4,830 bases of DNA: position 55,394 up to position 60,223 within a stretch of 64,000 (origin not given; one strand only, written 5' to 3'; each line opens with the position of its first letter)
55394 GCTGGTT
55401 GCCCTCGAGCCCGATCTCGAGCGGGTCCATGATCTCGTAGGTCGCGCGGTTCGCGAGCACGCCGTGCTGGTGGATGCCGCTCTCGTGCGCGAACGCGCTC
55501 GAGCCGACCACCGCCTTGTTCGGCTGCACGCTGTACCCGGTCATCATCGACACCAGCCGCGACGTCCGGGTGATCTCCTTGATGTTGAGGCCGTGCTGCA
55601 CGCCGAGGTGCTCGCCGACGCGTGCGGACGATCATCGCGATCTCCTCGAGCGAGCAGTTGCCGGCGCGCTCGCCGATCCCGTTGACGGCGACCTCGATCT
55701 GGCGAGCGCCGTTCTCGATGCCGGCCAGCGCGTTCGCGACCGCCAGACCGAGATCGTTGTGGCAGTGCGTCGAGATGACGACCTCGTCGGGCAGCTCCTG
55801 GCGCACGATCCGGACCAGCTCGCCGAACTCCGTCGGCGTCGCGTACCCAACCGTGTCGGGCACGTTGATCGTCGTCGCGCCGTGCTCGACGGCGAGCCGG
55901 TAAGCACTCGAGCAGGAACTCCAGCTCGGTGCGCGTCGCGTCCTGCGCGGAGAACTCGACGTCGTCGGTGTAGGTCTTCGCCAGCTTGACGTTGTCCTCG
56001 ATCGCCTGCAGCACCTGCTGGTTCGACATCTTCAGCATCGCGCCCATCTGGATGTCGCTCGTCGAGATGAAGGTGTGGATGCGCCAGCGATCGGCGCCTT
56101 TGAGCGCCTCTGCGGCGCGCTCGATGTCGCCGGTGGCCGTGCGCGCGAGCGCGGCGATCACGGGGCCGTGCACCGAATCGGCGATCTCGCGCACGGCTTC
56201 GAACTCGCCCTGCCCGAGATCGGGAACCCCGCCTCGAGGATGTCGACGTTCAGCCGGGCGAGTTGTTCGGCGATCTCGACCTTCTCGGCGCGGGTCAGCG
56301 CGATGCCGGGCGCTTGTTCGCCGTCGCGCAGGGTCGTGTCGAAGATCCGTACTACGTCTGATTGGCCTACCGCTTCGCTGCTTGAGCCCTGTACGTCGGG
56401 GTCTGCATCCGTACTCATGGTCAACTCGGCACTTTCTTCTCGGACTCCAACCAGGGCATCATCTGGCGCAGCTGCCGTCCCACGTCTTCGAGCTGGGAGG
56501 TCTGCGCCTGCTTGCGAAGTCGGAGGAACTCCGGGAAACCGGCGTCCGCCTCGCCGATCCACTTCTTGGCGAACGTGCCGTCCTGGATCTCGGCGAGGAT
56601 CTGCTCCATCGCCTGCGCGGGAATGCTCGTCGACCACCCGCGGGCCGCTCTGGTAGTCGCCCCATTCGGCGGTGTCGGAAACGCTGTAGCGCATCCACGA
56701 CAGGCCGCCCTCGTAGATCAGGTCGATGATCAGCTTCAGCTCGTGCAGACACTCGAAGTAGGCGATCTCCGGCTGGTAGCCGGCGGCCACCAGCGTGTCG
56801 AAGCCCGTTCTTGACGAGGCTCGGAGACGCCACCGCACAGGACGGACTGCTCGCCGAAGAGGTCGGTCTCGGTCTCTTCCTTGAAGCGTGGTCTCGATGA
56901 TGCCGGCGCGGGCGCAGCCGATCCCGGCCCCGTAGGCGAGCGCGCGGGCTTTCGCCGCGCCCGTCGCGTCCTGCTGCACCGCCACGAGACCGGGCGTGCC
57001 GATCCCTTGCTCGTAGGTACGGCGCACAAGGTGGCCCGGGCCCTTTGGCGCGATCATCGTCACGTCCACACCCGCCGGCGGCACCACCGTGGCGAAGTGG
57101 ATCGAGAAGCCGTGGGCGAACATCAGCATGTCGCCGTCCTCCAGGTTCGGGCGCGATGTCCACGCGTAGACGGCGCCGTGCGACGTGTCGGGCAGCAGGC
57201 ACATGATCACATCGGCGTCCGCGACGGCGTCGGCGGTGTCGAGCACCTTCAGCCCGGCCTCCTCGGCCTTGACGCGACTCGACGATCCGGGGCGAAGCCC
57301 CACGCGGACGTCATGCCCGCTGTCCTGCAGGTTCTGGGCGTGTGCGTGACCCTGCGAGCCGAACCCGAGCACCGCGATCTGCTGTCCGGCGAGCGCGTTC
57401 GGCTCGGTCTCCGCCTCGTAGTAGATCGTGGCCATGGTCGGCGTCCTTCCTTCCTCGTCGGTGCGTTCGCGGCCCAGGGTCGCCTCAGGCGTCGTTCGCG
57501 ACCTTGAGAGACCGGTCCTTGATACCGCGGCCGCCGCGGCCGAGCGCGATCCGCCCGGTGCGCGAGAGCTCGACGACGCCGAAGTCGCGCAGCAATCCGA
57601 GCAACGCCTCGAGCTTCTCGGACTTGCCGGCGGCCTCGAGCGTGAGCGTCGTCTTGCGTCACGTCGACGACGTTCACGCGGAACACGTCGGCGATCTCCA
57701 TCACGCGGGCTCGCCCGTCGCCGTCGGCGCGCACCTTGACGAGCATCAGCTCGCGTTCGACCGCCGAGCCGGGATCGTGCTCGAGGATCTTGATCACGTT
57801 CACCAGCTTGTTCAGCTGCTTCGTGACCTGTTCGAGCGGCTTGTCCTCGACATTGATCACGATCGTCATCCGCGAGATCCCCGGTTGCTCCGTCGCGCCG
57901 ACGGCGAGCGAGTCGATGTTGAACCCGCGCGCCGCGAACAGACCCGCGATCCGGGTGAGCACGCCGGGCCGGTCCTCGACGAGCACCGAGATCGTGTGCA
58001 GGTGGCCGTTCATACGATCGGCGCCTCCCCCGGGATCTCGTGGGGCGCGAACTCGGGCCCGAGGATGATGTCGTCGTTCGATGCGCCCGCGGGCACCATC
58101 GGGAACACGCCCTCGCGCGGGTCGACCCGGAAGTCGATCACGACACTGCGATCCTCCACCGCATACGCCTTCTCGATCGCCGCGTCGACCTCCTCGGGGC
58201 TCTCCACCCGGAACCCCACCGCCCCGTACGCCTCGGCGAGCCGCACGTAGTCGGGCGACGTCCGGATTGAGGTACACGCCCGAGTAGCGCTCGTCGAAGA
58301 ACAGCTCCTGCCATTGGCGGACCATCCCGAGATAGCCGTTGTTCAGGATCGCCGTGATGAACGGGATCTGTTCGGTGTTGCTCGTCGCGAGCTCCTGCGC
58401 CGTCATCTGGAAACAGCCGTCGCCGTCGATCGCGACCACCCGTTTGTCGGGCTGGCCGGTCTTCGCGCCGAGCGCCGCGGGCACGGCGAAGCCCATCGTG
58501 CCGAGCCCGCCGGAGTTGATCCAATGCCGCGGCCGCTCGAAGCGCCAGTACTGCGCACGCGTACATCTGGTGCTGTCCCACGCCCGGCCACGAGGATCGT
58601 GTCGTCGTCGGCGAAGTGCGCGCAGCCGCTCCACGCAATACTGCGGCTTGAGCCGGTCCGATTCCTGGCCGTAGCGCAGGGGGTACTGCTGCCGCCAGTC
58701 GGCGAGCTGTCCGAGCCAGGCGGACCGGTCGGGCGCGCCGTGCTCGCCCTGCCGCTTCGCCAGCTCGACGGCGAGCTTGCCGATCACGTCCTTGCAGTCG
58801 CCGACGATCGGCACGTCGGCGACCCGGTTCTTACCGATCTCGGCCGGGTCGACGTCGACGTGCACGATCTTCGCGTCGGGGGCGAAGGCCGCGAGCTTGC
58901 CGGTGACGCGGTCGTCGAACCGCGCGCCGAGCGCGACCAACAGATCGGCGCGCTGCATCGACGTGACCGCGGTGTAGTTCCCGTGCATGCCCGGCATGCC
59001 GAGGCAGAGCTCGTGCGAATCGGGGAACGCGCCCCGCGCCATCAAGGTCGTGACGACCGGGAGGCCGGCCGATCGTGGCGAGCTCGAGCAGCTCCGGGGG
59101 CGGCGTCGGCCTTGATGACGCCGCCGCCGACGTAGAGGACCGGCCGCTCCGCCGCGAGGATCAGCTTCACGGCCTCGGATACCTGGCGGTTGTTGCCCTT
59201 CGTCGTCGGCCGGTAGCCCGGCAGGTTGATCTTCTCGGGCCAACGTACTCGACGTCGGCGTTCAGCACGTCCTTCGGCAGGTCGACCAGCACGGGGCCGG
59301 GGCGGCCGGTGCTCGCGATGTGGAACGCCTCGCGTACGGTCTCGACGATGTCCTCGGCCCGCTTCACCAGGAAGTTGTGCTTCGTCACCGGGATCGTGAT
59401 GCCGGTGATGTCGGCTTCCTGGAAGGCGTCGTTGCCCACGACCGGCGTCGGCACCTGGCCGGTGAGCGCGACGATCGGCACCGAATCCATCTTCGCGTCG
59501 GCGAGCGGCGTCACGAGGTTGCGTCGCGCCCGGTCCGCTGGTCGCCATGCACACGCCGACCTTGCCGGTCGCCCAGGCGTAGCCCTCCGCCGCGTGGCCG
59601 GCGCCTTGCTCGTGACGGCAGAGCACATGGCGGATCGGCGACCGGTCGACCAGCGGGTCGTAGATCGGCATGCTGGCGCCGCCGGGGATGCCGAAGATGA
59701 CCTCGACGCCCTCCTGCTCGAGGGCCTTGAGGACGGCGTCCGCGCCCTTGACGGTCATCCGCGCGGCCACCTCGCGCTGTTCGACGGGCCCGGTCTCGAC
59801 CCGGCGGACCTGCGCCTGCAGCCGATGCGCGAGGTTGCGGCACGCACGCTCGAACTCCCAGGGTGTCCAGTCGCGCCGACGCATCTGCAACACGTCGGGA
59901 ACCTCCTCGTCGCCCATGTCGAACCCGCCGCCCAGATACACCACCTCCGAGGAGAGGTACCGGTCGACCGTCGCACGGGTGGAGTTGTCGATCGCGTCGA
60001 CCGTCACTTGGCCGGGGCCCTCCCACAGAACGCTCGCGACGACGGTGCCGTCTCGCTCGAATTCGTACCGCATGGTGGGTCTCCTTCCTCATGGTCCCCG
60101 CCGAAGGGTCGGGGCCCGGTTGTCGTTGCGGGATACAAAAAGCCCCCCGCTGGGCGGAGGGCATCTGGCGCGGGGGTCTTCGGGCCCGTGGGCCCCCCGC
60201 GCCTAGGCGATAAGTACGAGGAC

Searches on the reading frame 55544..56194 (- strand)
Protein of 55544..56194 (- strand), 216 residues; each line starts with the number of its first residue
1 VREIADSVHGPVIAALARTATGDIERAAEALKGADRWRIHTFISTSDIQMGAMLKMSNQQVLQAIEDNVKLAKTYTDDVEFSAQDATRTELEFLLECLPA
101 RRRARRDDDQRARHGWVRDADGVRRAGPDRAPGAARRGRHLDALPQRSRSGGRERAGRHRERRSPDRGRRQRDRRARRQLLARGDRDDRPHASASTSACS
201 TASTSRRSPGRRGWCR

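Call 42: search_protein_families(library=pfam, max_evalue=0.001, proteins=[window:55544-56194:-])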
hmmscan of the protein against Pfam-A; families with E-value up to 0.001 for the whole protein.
window:55544-56194:- (216 aa): 1 family
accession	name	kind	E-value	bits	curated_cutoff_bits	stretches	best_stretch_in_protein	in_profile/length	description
PF00682.25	HMGL-like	-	4.4e-19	69.3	29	1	2-98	56-148/260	HMGL-like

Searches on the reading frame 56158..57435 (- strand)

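Call 42: search_protein_families(library=pfam, max_evalue=0.001, proteins=[window:56158-57435:-])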
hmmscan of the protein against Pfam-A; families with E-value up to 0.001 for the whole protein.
window:56158-57435:- (425 aa): 6 families
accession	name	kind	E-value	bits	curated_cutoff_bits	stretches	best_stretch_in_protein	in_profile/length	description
PF07991.19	KARI_N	-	2.5e-67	226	20.6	1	15-178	2-165/165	Acetohydroxy acid isomeroreductase, NADPH-binding domain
PF01450.25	KARI_C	-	2.8e-26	93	29.1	1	209-273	25-89/144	Ketol-acid reductoisomerase, C-terminal domain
PF00682.25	HMGL-like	-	9.4e-14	51.9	29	1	362-412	2-52/260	HMGL-like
PF03807.23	F420_oxidored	-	2.6e-08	34.8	21.6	1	19-82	1-68/94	NADP oxidoreductase coenzyme F420-dependent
PF02826.25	2-Hacid_dh_C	-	1.3e-06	28.4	25.1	1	9-85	28-103/178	D-isomer specific 2-hydroxyacid dehydrogenase, NAD binding domain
PF03446.21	NAD_binding_2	-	4.4e-05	24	21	1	19-86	1-68/161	NAD binding domain of 6-phosphogluconate dehydrogenase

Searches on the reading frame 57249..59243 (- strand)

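Call 42: search_protein_families(library=pfam, max_evalue=0.001, proteins=[window:57249-59243:-])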
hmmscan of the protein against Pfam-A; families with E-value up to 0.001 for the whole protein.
window:57249-59243:- (664 aa): 7 families
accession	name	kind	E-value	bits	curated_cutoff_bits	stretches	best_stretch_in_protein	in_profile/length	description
PF02775.26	TPP_enzyme_C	-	1.2e-37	129.5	21.9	1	228-335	6-119/151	Thiamine pyrophosphate enzyme, C-terminal TPP binding domain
PF00205.28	TPP_enzyme_M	-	3.7e-36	124.3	30.4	1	59-157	38-137/137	Thiamine pyrophosphate enzyme, central domain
PF22629.2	ACT_AHAS_ss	-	3.4e-26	91.6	27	1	418-485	1-67/67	AHAS small subunit-like ACT domain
PF01842.31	ACT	-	3.9e-17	62.1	27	1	416-481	1-65/66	ACT domain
PF13710.12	ACT_5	-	9.1e-15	54.7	27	1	424-486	1-62/62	ACT domain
PF10369.15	ALS_ss_C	-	1.8e-09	37.9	23.2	1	497-531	1-35/74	Small subunit of acetolactate synthase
PF13291.12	ACT_4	-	7.5e-07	30.2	27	1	417-486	8-78/80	ACT domain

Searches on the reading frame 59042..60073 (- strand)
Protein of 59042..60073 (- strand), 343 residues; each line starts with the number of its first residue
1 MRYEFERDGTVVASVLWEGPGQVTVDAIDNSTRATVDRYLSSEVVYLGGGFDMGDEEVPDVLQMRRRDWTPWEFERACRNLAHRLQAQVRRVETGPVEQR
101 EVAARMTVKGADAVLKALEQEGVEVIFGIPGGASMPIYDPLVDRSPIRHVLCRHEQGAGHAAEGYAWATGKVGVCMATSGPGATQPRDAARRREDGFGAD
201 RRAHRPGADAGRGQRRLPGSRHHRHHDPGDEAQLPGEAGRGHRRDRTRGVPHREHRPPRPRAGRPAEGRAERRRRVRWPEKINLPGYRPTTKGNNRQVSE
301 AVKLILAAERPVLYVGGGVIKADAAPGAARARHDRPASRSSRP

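Call 42: search_protein_families(library=pfam, max_evalue=0.001, proteins=[window:59042-60073:-])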
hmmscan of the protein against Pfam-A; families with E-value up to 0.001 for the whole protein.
window:59042-60073:- (343 aa): 2 families
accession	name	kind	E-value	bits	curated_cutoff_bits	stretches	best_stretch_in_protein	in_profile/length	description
PF02776.23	TPP_enzyme_N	-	3.9e-27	94.8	26.8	1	109-185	2-78/119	Thiamine pyrophosphate enzyme, N-terminal TPP binding domain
PF00205.28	TPP_enzyme_M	-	0.00024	21.3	30.4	1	298-326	1-29/137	Thiamine pyrophosphate enzyme, central domain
